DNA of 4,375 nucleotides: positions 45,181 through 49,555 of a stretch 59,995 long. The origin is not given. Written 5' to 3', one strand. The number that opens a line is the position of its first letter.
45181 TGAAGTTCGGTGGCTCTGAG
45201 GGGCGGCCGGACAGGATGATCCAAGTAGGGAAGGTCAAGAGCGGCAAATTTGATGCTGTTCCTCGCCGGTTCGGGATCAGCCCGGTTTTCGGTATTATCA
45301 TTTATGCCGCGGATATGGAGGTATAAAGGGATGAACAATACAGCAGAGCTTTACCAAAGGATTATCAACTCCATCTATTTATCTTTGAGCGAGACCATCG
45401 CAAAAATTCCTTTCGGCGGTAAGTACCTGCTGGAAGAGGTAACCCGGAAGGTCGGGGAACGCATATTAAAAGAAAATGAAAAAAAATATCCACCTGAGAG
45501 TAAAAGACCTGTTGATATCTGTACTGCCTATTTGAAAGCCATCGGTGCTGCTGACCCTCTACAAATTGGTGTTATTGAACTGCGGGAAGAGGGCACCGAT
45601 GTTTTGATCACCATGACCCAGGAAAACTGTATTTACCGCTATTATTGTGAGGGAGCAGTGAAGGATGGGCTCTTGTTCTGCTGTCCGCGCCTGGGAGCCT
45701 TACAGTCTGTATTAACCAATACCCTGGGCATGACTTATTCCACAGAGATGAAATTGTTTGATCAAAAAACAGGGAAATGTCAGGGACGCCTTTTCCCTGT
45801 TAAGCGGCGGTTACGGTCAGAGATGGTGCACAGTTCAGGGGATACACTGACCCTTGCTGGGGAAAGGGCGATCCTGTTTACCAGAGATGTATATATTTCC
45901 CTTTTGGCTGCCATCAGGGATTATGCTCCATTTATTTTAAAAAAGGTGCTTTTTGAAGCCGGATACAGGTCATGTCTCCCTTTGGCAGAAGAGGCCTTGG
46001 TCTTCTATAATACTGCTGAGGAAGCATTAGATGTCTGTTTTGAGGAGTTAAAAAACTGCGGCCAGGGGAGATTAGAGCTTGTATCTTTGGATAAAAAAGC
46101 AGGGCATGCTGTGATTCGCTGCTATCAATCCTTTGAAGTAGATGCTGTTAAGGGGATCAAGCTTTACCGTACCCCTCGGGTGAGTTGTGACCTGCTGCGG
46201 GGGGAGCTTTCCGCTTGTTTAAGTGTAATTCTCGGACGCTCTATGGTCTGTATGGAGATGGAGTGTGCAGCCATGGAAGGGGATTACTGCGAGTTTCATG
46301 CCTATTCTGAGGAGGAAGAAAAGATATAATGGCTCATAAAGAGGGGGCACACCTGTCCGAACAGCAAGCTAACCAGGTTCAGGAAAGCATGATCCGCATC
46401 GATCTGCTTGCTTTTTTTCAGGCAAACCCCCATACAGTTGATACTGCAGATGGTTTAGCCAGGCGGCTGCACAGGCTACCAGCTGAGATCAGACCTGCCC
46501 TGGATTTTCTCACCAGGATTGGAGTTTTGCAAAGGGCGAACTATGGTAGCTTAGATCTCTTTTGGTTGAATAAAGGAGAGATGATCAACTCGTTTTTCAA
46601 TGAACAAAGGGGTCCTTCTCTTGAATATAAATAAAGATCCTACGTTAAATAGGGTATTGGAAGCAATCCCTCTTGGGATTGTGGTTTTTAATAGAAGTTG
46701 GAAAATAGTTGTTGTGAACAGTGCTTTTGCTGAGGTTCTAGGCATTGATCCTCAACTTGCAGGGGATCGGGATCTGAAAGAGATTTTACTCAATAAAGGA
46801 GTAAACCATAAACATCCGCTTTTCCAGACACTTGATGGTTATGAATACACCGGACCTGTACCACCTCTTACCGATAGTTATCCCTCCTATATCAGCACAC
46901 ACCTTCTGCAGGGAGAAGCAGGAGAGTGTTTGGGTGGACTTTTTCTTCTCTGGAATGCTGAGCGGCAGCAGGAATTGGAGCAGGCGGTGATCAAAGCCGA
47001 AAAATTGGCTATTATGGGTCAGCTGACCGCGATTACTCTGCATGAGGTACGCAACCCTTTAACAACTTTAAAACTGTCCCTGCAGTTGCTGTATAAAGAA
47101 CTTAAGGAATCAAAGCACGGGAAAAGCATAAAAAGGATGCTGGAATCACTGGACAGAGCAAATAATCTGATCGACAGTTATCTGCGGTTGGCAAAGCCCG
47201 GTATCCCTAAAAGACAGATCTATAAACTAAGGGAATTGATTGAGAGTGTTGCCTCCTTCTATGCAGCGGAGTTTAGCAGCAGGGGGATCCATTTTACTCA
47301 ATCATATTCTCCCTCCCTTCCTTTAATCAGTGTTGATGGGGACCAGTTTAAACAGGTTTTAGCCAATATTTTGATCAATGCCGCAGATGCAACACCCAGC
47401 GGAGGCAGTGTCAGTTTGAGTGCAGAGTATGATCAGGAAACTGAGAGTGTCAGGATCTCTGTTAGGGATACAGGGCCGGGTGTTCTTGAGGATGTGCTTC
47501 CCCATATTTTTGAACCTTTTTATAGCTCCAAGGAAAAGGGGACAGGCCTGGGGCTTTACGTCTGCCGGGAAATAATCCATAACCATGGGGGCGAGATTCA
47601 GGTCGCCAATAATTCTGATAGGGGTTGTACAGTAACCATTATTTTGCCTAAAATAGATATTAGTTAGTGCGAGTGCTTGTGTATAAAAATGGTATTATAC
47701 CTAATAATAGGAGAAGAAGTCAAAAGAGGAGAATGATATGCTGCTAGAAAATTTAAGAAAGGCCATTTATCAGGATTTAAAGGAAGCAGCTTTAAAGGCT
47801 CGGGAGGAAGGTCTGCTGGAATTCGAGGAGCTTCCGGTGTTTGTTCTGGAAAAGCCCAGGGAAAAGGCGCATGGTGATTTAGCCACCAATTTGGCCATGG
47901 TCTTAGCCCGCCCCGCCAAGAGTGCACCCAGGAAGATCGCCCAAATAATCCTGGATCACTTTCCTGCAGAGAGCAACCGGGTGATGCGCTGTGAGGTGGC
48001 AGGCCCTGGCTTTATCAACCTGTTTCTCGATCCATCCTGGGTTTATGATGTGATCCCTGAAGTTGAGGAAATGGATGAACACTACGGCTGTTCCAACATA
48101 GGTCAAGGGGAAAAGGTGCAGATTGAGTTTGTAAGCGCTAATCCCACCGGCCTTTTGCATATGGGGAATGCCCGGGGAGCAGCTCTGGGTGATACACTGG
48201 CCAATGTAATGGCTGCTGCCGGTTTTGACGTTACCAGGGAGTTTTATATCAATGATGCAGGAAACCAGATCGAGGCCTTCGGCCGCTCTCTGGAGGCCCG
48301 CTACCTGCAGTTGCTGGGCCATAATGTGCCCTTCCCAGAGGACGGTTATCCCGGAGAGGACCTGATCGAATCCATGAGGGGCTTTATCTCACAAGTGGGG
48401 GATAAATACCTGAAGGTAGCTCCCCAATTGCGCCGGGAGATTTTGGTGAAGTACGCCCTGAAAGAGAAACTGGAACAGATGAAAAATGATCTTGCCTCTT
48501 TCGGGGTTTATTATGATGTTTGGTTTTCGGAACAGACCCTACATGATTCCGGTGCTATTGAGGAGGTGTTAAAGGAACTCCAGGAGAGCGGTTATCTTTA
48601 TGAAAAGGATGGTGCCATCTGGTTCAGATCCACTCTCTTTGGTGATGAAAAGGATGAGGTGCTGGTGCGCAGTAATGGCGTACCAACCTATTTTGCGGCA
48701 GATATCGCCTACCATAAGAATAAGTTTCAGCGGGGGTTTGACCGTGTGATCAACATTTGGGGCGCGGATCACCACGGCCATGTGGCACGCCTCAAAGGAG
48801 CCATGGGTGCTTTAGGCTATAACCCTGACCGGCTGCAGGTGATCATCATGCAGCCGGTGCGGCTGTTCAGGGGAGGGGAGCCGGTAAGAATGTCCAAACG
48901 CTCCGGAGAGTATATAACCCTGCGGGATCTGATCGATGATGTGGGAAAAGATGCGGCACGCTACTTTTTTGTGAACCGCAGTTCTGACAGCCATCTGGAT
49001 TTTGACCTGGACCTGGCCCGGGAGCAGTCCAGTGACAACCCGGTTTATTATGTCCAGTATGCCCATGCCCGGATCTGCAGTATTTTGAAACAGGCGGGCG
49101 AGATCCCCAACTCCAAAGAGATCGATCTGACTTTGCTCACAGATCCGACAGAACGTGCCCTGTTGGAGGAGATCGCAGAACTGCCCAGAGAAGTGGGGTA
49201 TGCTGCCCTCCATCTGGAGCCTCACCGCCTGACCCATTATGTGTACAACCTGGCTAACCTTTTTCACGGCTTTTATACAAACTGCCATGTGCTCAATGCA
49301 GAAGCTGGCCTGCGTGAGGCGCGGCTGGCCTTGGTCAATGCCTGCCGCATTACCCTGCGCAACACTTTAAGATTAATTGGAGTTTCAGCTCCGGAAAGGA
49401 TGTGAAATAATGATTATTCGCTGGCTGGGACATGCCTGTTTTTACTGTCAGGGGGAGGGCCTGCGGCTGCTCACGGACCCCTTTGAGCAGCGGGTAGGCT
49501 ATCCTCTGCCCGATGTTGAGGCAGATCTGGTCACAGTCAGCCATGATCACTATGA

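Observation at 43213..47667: Coupled five-gene KaiC-like ATPase / V4R / wHTH / orphan PAS-kinase cluster without kaiA, kaiB or a response regulator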

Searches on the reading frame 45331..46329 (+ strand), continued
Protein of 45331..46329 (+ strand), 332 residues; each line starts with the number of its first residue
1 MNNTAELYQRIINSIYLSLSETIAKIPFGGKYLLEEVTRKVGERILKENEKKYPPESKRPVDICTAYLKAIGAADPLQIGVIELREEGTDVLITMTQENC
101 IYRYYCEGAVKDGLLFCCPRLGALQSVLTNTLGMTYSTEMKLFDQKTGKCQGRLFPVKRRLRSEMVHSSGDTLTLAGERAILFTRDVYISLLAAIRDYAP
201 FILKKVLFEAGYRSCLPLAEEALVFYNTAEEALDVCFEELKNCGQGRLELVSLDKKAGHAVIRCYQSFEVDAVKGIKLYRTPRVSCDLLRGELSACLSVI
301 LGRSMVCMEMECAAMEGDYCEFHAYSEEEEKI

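Call 50: fold_search(model_id=the predicted structure, library=pdb)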
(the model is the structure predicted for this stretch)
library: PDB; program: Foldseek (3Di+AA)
matches with E <= 10: 334; with E <= 0.001: 24
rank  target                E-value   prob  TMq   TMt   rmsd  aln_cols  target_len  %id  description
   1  6iy8_B                1.5e-06  1.00  0.35  0.26   6.5       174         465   21  DmpR-phenol complex of Pseudomonas putida (released 2020-06-10)
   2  5fru_A                2.9e-06  1.00  0.36  0.57   5.8       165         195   19  crystal structure of the phenol-responsive sensory domain of the transcription activator PoxR (released 2016-03-30)
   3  6iy8_C                3.1e-06  1.00  0.36  0.27   4.6       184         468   19  DmpR-phenol complex of Pseudomonas putida (released 2020-06-10)
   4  6iy8_A                3.7e-06  1.00  0.36  0.27   5.3       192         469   20  DmpR-phenol complex of Pseudomonas putida (released 2020-06-10)
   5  5frw_A                6.2e-06  1.00  0.35  0.55   5.8       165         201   19  crystal structure of the phenol-responsive sensory domain of the transcription activator PoxR with Phenol (released 2016-04-06)
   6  5kbh_A                6.6e-06  1.00  0.37  0.58   4.2       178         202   16  CRYSTAL STRUCTURE OF THE AROMATIC SENSOR DOMAIN OF MOPR IN COMPLEX WITH 3-CHLORO-PHENOL (released 2016-07-13)
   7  5frx_A                6.9e-06  1.00  0.37  0.58   5.3       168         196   18  crystal structure of the phenol-responsive sensory domain of the transcription activator PoxR in complex with 4-nitrop (released 2016-03-30)
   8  5frv_A                7.3e-06  1.00  0.36  0.56   4.2       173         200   17  crystal structure of the phenol-responsive sensory domain of the transcription activator PoxR in complex with 4-methyl (released 2016-03-30)
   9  5frz_A                9.4e-06  1.00  0.37  0.59   4.2       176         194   17  crystal structure of the phenol-responsive sensory domain of the transcription activator PoxR with 3,4-dimethylphenol (released 2016-03-30)
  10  5kbe_A                1.3e-05  1.00  0.36  0.57   5.7       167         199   18  CRYSTAL STRUCTURE OF THE AROMATIC SENSOR DOMAIN OF MOPR IN COMPLEX WITH PHENOL (released 2016-07-13)
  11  5frw_B                1.4e-05  1.00  0.36  0.56   4.4       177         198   18  crystal structure of the phenol-responsive sensory domain of the transcription activator PoxR with Phenol (released 2016-04-06)
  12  5kbe_B                1.6e-05  1.00  0.36  0.55   5.3       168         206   17  CRYSTAL STRUCTURE OF THE AROMATIC SENSOR DOMAIN OF MOPR IN COMPLEX WITH PHENOL (released 2016-07-13)
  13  5kbi_A                1.7e-05  1.00  0.37  0.57   4.1       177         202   17  CRYSTAL STRUCTURE OF THE AROMATIC SENSOR DOMAIN OF MOPR IN COMPLEX WITH CATACHOL (released 2016-07-13)
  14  7vqf                  2.1e-05  1.00  0.36  0.58   4.2       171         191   16  Phenol binding protein, MopR (released 2022-09-07)
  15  5kbi_B                2.8e-05  1.00  0.36  0.57   4.3       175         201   16  CRYSTAL STRUCTURE OF THE AROMATIC SENSOR DOMAIN OF MOPR IN COMPLEX WITH CATACHOL (released 2016-07-13)
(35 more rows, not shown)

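Call 93: search_protein_representatives(alignment_id=A1)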
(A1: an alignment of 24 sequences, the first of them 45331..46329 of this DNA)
Query: 24 sequences, 332 profile positions. Proteins with E-value up to 0.001 (for the whole library): 651; up to 1e-10: 70; up to 1e-30: 11. The best 150 are listed.
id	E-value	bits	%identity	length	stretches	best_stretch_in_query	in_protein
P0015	4.4e-155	532.1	-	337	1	2-331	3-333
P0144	4.9e-141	486.0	-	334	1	2-329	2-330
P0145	5.2e-121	420.1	-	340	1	5-328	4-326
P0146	4.0e-119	413.9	-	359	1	7-329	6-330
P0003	2.8e-115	401.3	-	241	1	93-330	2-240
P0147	9.4e-78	277.9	-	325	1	3-326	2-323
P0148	6.9e-75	268.5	-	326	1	3-326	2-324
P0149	8.2e-44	166.4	-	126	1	3-117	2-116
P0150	2.2e-33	132.1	-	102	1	228-303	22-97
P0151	5.3e-32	127.6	-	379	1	58-324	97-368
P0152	8.4e-31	123.6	-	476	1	170-324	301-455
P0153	6.3e-28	114.2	-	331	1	173-326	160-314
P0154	1.0e-25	106.9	-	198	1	166-328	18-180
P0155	7.7e-25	104.0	-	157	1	7-156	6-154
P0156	1.0e-23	100.3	-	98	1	234-322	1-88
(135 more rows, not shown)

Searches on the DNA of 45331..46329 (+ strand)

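Call 96: search_rna_families(sources=[L012, L003, L009, L013, L006], threshold=gathering)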
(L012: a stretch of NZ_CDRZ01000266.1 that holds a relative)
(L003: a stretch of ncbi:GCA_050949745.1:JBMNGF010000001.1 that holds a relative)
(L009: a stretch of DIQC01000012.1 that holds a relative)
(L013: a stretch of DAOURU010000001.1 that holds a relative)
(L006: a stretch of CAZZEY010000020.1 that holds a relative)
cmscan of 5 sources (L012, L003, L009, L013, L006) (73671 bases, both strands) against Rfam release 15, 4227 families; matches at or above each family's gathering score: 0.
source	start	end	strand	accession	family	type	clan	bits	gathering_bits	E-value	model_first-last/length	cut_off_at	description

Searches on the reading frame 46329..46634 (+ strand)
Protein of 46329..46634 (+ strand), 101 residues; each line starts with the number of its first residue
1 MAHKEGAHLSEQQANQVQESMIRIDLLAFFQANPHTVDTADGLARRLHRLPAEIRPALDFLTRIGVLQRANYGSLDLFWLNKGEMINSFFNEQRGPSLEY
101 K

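Call 3: search_protein_families(library=pfam, proteins=[window:46329-46634:+], max_evalue=0.01)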
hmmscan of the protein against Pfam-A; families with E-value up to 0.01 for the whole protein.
window:46329-46634:+ (101 aa): 0 families

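Call 4: search_protein_families(library=ncbifam, proteins=[window:46329-46634:+], max_evalue=0.01)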
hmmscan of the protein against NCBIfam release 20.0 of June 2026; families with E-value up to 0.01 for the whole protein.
window:46329-46634:+ (101 aa): 0 families

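Call 12: search_protein_families(library=padloc, proteins=[window:46329-46634:+], max_evalue=0.01)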
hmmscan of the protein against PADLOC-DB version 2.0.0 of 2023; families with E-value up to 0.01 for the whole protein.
window:46329-46634:+ (101 aa): 0 families

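Call 31: find_homologous_proteins(query=window:46329-46634:+, max_evalue=0.01)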
Query window:46329-46634:+ (101 aa): 14 proteins with E <= 0.01 among 14 candidates.
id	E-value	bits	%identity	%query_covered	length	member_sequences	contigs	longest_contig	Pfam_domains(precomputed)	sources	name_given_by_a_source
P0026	1.1e-60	219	100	100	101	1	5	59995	-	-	-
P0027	5.3e-47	175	88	91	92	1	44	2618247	-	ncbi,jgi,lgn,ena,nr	ncbi:MAG: hypothetical protein GX188_09740 [Syntrophomonadaceae bacterium]|nr:hypothetical protein [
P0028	7.5e-47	175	88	91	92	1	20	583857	-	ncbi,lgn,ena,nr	ncbi:MAG: hypothetical protein RJR35_06965 [Thermoanaerobacterales bacterium]|nr:hypothetical protei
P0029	2.0e-46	173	87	91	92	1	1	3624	-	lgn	-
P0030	3.6e-46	173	80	100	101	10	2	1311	-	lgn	-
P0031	7.3e-46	172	87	91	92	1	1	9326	-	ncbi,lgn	-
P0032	3.5e-45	169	80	98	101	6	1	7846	-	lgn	-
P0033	1.4e-42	161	87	83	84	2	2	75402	-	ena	-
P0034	4.0e-39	150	75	94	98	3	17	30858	-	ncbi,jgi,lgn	jgi:hypothetical protein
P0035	1.5e-35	139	72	94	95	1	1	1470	-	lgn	-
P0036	9.7e-32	126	67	91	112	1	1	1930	-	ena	-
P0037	3.6e-23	99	80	59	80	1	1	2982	-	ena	-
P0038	3.6e-23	99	58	84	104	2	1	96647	-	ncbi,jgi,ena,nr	ncbi:MAG TPA: hypothetical protein GXX59_00450 [Syntrophomonadaceae bacterium]|nr:hypothetical prote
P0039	3.4e-18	83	50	85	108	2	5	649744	-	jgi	jgi:hypothetical protein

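Call 48: predict_structure(alignment_id=A2)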
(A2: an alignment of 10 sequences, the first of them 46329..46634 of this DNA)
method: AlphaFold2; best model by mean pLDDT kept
length: 101 residues; sequences in the alignment: 10
mean_pLDDT: 81.0   pTM: 0.68
mean pLDDT of the five models: 81.0, 80.1, 79.8, 79.7, 78.3
residues with pLDDT >= 90: 52; 70-90: 20; 50-70: 21; < 50: 8
segments of 3 or more residues with pLDDT < 50: 1-4, 98-101
pLDDT, mean of each block of 10 residues (from residue 1): 53 80 94 93 96 94 92 92 67 54 37
secondary structure, 60 per line:
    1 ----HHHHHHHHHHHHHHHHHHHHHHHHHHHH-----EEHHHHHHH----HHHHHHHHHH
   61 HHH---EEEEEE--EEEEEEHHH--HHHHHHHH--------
elements in order: H5-32 H40-46 H51-63 E67-72 E75-80 H86-93

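Call 51: fold_search(model_id=the predicted structure, library=pdb)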
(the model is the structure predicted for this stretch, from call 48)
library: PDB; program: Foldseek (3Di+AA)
matches with E <= 10: 1712; with E <= 0.001: 1
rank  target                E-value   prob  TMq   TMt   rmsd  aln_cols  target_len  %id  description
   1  5yi1                  7.0e-04  1.00  0.47  0.38   7.9        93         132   16  Structure of Lactococcus lactis ZitR, C30AH42A mutant in apo form (released 2017-12-06)
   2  3eco_A                1.2e-03  1.00  0.53  0.41   9.2       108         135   16  Crystal structure of MepR, a transcription regulator of the Staphylococcus aureus multidrug efflux pump MepA (released 2009-02-10)
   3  3f72_B                1.3e-03  1.00  0.51  0.48  10.6       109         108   16  Crystal Structure of the Staphylococcus aureus pI258 CadC Metal Binding Site 2 Mutant (released 2009-04-07)
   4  5fb2_A                2.2e-03  1.00  0.53  0.40   8.7       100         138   20  S. aureus MepR F27L Mutant bound to oligodeoxyribonucleotide (released 2016-12-14)
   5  5yi0_A                2.2e-03  1.00  0.47  0.35   5.1        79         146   18  Structure of Lactococcus lactis ZitR, C30AH42A mutant (released 2017-12-06)
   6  2mh2_MODEL_1_A        2.4e-03  1.00  0.48  0.71   2.7        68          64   22  Structural insights into the DNA recognition and protein interaction domains reveal fundamental homologous DNA (released 2014-04-16)
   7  1u2w_B                2.5e-03  1.00  0.51  0.48  10.3       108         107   17  Crystal Structure of the Staphylococcus aureus pI258 CadC (released 2005-07-12)
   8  4ooi_B                2.9e-03  1.00  0.53  0.55   8.9        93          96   15  Reduced HlyU from Vibrio cholerae N16961 (released 2014-12-31)
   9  4fht_A                2.9e-03  1.00  0.50  0.37   7.9       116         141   15  Crystal Structure of the PcaV transcriptional regulator from Streptomyces coelicolor in complex with its natural ligan (released 2013-04-24)
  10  3jth_B                3.1e-03  1.00  0.55  0.60   8.9        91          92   13  Crystal structure of a transcriptional regulator HlyU from Vibrio vulnificus CMCP6 (released 2010-03-16)
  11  4ooi_C                3.1e-03  1.00  0.54  0.57   9.6        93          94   15  Reduced HlyU from Vibrio cholerae N16961 (released 2014-12-31)
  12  4yif_C                3.1e-03  1.00  0.52  0.39   9.5       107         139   15  Crystal structure of Rv0880 (released 2015-06-10)
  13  5ffx_D                3.1e-03  1.00  0.52  0.40   8.3       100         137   21  S. aureus MepR G34K Mutant (released 2016-12-21)
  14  6o8k                  3.3e-03  1.00  0.53  0.57   9.6        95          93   17  Crystal Structure of apo and reduced Sulfide-responsive transcriptional repressor (SqrR) from Rhodobacter capsulatus. (released 2020-04-01)
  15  4l9t_B                3.3e-03  1.00  0.53  0.40   8.8       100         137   20  Crystal structure of MepR F27L mutant from multidrug resistant S. aureus clinical isolate (released 2013-09-11)
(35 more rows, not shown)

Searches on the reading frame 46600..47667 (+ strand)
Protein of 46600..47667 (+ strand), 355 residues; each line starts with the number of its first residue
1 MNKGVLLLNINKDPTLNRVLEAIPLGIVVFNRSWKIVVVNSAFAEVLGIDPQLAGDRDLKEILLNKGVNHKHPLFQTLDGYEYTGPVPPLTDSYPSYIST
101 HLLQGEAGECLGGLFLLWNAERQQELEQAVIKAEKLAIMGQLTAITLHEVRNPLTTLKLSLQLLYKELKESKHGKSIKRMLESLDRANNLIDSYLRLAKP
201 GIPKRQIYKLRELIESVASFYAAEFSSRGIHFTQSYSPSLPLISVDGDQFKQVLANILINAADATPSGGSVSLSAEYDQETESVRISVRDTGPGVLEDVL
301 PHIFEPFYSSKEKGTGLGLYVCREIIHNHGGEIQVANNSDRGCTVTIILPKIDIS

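Call 3: search_protein_families(library=pfam, proteins=[window:46600-47667:+], max_evalue=0.01)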
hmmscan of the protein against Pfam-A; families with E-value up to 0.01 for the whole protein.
window:46600-47667:+ (355 aa): 6 families
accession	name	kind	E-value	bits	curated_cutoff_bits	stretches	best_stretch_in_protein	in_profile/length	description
PF02518.31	HATPase_c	-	1.5e-27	96.6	26.4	1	246-351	2-109/111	Histidine kinase-, DNA gyrase B-, and HSP90-like ATPase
PF00512.31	HisKA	-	1e-11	45.1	26.9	1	139-199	2-62/66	His Kinase A (phospho-acceptor) domain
PF13188.13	PAS_8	-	6.4e-06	26.3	21.8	1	16-57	3-41/65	PAS domain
PF13581.12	HATPase_c_2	-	0.00014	22.3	27.4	1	254-347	40-125/127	Histidine kinase-like ATPase domain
PF14501.12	HATPase_c_5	-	0.0075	16.6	22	0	252-340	8-93/102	GHKL domain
PF00989.32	PAS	-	0.0078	16.7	22.6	0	17-52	4-39/113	PAS fold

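Call 4: search_protein_families(library=ncbifam, proteins=[window:46600-47667:+], max_evalue=0.01)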
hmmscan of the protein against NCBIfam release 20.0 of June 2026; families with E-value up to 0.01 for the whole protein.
window:46600-47667:+ (355 aa): 84 families (the best 25 are shown)
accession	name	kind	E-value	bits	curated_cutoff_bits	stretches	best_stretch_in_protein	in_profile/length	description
NF008468.0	PRK11360.1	equivalog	1.9e-73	247.8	646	1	18-350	272-607/616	two-component system sensor histidine kinase AtoS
NF007688.0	PRK10364.1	equivalog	3.8e-49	167.7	479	1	120-351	220-451/460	two-component system sensor histidine kinase ZraS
NF053867.1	SprKinKinDBac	equivalog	5.6e-45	153.7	775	1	121-351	268-497/500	sporulation kinase KinD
NF052574.1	HisKinEspCMyxo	equivalog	1.1e-35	123.1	1200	1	122-352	400-638/785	serine histidine kinase EspC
NF046044.1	PnpS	equivalog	4.3e-34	118.2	400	1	148-350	179-390/390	two-component system histidine kinase PnpS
TIGR02916.1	PEP_his_kin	equivalog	2.6e-32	112.2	300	1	123-350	459-679/679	XrtA/PEP-CTERM system histidine kinase PrsK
NF008312.0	PRK11100.1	equivalog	2.7e-32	112.2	356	1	145-351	263-474/477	two-component system sensor histidine kinase CreC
NF033092.0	HK_WalK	equivalog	3.1e-32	111.9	725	1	16-350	260-593/594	cell wall metabolism sensor histidine kinase WalK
NF010411.0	PRK13837.1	equivalog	3.2e-32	111.4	647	1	121-351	432-675/828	two-component system VirA-like sensor kinase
NF008293.1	PRK11073.1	equivalog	1.7e-30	106.5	240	1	118-339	109-336/349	nitrogen regulation protein NR(II)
TIGR02966.1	phoR_proteo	equivalog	4.8e-30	104.7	334.2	1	146-348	121-332/333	phosphate regulon sensor histidine kinase PhoR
NF046020.1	HisKinCckABruc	equivalog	5.2e-30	104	1000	1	122-351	463-707/868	cell cycle histidine kinase CckA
NF006800.0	PRK09303.1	equivalog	1.4e-29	103.2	342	1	133-350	145-376/383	histidine kinase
NF038348.1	T2SS_HK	subfamily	2.5e-27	95.6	450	1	239-350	461-572/574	histidine kinase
NF046026.1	HisKinCckACaul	equivalog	1.1e-26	93.1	1000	1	116-351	279-532/678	cell cycle histidine kinase CckA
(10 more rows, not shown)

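Call 12: search_protein_families(library=padloc, proteins=[window:46600-47667:+], max_evalue=0.01)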
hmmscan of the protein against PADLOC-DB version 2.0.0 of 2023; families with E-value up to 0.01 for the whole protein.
window:46600-47667:+ (355 aa): 0 families

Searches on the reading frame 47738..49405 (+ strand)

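Call 3: search_protein_families(library=pfam, proteins=[window:47738-49405:+], max_evalue=0.01)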
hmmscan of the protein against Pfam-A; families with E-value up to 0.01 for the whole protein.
window:47738-49405:+ (555 aa): 7 families
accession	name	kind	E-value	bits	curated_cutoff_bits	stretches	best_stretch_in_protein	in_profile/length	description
PF05746.21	DALR_1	-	1.1e-37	129.1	22.3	1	439-555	1-117/117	DALR anticodon binding domain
PF03485.21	Arg_tRNA_synt_N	-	1.2e-20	74.4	21.5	1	5-97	2-85/85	Arginyl tRNA synthetase N terminal domain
PF00750.26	tRNA-synt_1d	-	5.2e-18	65.6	23.3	2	273-408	169-304/349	tRNA synthetases class I (R), catalytic domain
PF00133.28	tRNA-synt_1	-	2.4e-07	30.3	22.7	0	381-417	372-408/414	tRNA synthetases class I (I, L, M and V)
PF01406.26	tRNA-synt_1e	-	1.9e-06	27.9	27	0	128-298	11-133/301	tRNA synthetases class I (C) catalytic domain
PF09334.17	tRNA-synt_1g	-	4.6e-06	26.1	20.1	0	241-297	67-123/391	tRNA synthetases class I (M)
PF01921.24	tRNA-synt_1f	-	0.0002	20.8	27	0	381-425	281-323/360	tRNA synthetases class I (K)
